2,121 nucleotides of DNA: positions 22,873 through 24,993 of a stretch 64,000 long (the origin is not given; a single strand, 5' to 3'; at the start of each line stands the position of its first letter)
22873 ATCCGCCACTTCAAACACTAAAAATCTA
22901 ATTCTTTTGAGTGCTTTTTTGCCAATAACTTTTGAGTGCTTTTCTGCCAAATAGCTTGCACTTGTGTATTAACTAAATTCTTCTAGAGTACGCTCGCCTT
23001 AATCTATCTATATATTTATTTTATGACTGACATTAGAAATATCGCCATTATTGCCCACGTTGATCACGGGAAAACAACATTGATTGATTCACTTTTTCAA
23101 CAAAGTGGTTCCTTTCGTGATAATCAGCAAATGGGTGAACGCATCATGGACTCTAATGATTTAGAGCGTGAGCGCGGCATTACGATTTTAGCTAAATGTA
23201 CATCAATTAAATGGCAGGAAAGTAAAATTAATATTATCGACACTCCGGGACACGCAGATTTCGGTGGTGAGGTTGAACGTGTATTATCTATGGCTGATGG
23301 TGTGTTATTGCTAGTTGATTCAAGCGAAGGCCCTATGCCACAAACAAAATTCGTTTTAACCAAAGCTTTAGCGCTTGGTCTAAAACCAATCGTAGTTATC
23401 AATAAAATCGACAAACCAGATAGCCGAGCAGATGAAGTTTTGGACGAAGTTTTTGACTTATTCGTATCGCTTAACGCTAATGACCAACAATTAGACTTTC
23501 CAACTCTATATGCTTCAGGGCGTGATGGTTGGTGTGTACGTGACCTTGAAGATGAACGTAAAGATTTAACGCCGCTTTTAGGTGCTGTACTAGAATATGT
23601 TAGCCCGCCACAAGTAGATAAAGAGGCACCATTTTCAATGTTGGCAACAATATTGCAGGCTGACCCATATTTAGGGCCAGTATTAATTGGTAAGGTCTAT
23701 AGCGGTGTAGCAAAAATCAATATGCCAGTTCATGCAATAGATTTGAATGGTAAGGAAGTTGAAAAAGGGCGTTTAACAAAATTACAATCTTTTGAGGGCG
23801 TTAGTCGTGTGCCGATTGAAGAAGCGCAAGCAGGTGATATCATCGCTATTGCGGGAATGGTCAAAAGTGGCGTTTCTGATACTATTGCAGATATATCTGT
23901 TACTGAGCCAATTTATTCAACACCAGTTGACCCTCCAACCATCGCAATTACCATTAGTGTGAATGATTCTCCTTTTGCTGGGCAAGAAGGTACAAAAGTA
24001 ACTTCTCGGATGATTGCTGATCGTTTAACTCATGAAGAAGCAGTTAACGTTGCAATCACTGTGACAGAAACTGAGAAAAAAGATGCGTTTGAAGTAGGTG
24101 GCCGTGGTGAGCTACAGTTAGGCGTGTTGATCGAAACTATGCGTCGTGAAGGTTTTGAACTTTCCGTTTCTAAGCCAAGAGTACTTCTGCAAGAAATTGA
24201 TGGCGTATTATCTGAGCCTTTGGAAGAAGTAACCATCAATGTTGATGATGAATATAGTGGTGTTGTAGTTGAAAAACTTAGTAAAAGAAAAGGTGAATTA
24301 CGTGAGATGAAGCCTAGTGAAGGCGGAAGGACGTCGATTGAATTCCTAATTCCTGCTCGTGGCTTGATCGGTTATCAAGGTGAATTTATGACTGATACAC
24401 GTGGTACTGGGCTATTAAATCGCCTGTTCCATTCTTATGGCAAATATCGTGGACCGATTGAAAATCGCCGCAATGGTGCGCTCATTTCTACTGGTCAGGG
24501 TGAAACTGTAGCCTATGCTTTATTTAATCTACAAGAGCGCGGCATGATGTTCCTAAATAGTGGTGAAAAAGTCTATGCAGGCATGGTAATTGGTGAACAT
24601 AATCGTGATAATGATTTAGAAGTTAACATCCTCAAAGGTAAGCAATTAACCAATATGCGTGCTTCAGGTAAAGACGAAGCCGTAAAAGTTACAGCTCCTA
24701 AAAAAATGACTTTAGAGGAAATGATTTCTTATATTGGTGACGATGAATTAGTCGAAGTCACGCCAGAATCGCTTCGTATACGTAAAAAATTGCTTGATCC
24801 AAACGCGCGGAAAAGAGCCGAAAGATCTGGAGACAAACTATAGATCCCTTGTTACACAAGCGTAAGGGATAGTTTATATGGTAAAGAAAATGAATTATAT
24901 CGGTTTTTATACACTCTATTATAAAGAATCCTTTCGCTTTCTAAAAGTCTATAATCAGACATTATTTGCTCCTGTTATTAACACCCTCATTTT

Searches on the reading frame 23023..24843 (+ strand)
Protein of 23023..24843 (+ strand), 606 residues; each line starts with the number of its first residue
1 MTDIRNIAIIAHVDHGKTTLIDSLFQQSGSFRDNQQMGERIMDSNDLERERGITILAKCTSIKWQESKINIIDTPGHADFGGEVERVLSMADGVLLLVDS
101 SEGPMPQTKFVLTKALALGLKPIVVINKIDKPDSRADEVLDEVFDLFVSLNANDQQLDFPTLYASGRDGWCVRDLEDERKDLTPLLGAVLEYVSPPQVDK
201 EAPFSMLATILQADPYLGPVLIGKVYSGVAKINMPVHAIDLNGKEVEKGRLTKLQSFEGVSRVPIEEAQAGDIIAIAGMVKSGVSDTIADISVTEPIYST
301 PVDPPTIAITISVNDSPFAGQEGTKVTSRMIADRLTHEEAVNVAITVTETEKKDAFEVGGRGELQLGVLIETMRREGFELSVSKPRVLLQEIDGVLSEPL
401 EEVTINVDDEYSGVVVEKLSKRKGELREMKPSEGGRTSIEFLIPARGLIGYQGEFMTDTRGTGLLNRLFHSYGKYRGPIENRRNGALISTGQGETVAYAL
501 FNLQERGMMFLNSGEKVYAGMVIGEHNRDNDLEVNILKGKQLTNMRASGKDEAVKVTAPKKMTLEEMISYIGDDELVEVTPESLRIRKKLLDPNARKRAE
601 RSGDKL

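Call 63: find_homologous_proteins(query=window:23023-24843:+, max_evalue=1e-100)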
Query window:23023-24843:+ (606 aa): 8000 proteins with E <= 1e-100 among 8000 candidates; the best 120 are listed.
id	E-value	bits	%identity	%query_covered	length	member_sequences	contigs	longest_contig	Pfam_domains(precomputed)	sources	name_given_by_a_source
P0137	0.0e+0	1331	100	100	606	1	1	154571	PF21018.3,PF01926.30,PF00679.31,PF00009.34,PF03144.32,PF22042.3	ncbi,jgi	jgi:GTP-binding protein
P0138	1.9e-296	1002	72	100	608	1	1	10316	PF21018.3,PF01926.30,PF00679.31,PF00009.34,PF03144.32,PF22042.3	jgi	jgi:GTP-binding protein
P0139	1.2e-295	1000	73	98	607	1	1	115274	PF21018.3,PF01926.30,PF00679.31,PF00009.34,PF03144.32,PF22042.3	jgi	jgi:GTP-binding protein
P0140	3.8e-295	998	72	98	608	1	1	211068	PF21018.3,PF01926.30,PF00679.31,PF00009.34,PF03144.32,PF22042.3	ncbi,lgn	-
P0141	4.3e-295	998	73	98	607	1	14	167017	PF21018.3,PF01926.30,PF00679.31,PF00009.34,PF03144.32,PF22042.3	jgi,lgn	jgi:GTP-binding protein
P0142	5.8e-295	997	72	100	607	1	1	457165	PF21018.3,PF01926.30,PF00679.31,PF00009.34,PF03144.32,PF22042.3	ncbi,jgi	-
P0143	7.7e-295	997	73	98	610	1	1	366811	PF21018.3,PF01926.30,PF00679.31,PF00009.34,PF03144.32,PF22042.3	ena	-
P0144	4.6e-294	994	73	98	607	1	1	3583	PF21018.3,PF01926.30,PF00679.31,PF00009.34,PF03144.32,PF22042.3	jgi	-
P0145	4.8e-294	994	72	99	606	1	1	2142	PF21018.3,PF01926.30,PF00679.31,PF00009.34,PF03144.32,PF22042.3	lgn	-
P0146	8.7e-294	993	73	100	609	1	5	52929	PF21018.3,PF01926.30,PF00679.31,PF00009.34,PF03144.32,PF22042.3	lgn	-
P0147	1.1e-293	993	72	99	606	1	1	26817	PF21018.3,PF01926.30,PF00679.31,PF00009.34,PF03144.32,PF22042.3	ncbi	-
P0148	1.2e-293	993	72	98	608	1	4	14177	PF21018.3,PF01926.30,PF00679.31,PF00009.34,PF03144.32,PF22042.3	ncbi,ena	-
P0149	1.3e-293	993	71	100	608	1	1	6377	PF21018.3,PF01926.30,PF00679.31,PF00009.34,PF03144.32,PF22042.3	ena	-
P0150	1.3e-293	993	72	100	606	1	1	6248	PF21018.3,PF01926.30,PF00679.31,PF00009.34,PF03144.32,PF22042.3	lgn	-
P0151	1.7e-293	992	72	100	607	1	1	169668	PF21018.3,PF01926.30,PF00679.31,PF00009.34,PF03144.32,PF22042.3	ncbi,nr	ncbi:MAG: translational GTPase TypA [Rickettsiales bacterium]|nr:translational GTPase TypA [Ricketts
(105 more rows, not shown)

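Call 67: find_encoding_contigs(protein=P0139, flank=10000, max_places=2)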
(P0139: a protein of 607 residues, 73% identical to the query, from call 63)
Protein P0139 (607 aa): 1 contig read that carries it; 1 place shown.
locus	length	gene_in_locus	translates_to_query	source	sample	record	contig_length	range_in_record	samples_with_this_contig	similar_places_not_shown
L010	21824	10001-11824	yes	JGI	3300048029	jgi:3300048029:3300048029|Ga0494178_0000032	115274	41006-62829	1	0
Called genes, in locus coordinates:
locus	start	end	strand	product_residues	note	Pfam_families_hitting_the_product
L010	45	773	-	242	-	PF00106:adh_short, PF01370:Epimerase (weak), PF08659:KR, PF13460:NAD_binding_10, PF13561:adh_short_C2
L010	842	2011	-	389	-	PF00108:Thiolase_N, PF02803:Thiolase_C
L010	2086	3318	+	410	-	-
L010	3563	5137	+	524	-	PF00389:2-Hacid_dh, PF02826:2-Hacid_dh_C, PF19304:PGDH_inter, PF01842:ACT (weak)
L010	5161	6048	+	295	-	-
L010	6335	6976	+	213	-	PF11911:DUF3429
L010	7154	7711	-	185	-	PF08534:Redoxin (faint), PF00255:GSHPx, PF00578:AhpC-TSA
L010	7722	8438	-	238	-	PF00106:adh_short, PF01370:Epimerase (weak), PF08659:KR, PF13561:adh_short_C2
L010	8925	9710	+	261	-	PF07963:N_methyl (weak)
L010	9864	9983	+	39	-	-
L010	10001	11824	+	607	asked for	PF00009:GTP_EFTU, PF01926:MMR_HSR1 (faint), PF22042:EF-G_D2, PF03144:GTP_EFTU_D2, PF00679:EFG_C, PF21018:BipA_C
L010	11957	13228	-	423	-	PF00202:Aminotran_3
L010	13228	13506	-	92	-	PF05016:ParE_toxin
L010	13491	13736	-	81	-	-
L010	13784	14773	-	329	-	PF04055:Radical_SAM, PF06968:BATS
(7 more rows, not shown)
